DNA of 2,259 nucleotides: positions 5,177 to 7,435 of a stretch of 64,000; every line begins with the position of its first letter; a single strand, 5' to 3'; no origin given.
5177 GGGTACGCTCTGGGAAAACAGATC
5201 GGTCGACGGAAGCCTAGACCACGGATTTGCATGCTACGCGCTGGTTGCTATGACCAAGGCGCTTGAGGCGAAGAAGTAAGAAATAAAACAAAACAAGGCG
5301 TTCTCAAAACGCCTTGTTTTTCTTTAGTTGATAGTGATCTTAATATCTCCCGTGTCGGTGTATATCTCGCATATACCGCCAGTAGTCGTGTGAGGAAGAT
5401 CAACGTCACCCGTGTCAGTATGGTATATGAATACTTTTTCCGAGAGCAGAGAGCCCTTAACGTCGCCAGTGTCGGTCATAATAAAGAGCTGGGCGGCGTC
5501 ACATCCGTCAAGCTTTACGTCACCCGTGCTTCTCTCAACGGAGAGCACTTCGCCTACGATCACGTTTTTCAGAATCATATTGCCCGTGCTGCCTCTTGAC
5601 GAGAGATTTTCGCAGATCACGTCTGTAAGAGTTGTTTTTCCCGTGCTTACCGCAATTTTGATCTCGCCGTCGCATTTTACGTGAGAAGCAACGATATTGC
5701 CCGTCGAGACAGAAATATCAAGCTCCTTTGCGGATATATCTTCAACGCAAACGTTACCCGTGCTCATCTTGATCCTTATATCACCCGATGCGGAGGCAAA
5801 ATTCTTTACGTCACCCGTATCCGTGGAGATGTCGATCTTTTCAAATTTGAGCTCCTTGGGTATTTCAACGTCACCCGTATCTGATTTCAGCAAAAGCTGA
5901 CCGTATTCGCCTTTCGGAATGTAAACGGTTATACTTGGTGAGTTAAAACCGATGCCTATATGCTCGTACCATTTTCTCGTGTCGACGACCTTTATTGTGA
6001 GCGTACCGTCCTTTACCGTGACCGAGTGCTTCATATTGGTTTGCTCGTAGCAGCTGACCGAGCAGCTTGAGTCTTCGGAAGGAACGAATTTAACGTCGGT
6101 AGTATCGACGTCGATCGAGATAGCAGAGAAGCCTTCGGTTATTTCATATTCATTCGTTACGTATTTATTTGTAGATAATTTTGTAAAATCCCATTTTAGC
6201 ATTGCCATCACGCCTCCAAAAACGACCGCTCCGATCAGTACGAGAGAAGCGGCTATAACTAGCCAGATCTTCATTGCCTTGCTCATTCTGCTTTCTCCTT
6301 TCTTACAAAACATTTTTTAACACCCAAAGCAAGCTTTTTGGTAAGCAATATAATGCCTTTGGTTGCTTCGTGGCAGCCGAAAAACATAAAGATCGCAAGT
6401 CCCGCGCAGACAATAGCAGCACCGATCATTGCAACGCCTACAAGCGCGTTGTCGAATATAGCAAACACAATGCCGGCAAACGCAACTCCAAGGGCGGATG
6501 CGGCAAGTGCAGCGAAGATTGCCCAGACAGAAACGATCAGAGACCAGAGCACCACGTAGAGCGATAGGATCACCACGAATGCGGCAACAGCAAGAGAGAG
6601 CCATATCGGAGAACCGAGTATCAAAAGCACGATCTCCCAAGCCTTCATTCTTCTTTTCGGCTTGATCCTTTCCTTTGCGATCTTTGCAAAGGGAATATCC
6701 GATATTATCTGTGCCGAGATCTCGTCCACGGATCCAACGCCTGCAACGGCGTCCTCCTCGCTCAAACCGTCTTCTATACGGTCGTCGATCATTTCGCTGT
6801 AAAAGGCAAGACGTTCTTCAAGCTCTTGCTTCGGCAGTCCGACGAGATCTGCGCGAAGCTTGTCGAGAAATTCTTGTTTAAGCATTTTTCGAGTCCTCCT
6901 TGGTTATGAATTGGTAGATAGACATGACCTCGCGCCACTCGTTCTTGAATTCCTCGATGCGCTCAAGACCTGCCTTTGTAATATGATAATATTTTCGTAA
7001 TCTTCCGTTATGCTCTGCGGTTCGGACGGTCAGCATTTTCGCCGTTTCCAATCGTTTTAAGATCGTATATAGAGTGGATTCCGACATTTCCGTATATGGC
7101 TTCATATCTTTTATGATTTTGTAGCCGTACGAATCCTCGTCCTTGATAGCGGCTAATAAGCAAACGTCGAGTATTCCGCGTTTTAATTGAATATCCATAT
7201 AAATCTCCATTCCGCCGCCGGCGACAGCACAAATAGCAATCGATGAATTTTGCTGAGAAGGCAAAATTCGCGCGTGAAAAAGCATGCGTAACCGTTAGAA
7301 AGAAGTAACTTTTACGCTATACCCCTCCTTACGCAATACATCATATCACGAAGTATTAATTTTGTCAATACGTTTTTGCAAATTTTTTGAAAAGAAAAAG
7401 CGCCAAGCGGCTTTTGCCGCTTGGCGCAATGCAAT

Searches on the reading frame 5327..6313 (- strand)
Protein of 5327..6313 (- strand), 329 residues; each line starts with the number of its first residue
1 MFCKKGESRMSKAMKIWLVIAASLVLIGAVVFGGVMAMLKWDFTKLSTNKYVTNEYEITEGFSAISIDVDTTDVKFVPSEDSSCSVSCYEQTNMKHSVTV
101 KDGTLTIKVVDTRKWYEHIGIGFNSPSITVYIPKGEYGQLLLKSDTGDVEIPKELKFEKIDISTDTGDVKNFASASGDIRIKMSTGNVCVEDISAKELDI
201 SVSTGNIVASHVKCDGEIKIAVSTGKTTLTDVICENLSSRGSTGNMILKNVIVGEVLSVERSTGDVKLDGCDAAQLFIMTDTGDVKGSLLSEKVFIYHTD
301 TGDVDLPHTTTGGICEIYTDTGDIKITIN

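Call 89: search_protein_families(library=pfam, proteins=[window:5327-6313:-], max_evalue=0.0001)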
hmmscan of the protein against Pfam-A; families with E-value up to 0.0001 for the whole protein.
window:5327-6313:- (329 aa): 1 family
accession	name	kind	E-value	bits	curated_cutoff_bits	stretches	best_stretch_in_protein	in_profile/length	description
PF13349.12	DUF4097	-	7.4e-27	94.7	22.9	2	63-220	2-162/247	Toastrack DUF4097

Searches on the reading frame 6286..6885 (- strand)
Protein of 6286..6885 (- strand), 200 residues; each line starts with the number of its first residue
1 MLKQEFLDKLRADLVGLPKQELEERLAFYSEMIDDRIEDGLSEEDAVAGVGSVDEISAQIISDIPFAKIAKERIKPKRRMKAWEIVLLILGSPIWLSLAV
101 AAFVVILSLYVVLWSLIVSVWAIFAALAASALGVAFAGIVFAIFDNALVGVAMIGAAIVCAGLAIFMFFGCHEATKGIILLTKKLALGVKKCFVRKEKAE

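Call 89: search_protein_families(library=pfam, proteins=[window:6286-6885:-], max_evalue=0.0001)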
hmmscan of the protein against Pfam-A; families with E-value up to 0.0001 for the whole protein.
window:6286-6885:- (200 aa): 1 family
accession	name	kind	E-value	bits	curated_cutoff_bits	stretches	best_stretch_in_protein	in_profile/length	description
PF22564.2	HAAS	-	9.6e-11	42.3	27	1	5-58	1-54/55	HAAS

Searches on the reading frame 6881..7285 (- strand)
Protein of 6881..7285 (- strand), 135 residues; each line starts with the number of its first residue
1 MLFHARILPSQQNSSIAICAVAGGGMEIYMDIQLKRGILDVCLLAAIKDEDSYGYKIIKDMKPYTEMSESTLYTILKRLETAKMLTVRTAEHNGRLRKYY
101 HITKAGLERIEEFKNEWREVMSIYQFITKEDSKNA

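Call 89: search_protein_families(library=pfam, proteins=[window:6881-7285:-], max_evalue=0.0001)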
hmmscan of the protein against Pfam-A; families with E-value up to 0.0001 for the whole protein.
window:6881-7285:- (135 aa): 2 families
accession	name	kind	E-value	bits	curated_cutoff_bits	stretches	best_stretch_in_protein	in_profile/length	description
PF03551.20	PadR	-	9.9e-17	61.2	27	1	43-111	1-74/75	Transcriptional regulator PadR-like family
PF13601.12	HTH_34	-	1.4e-05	25.6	27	1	59-119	18-78/80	Winged helix DNA-binding domain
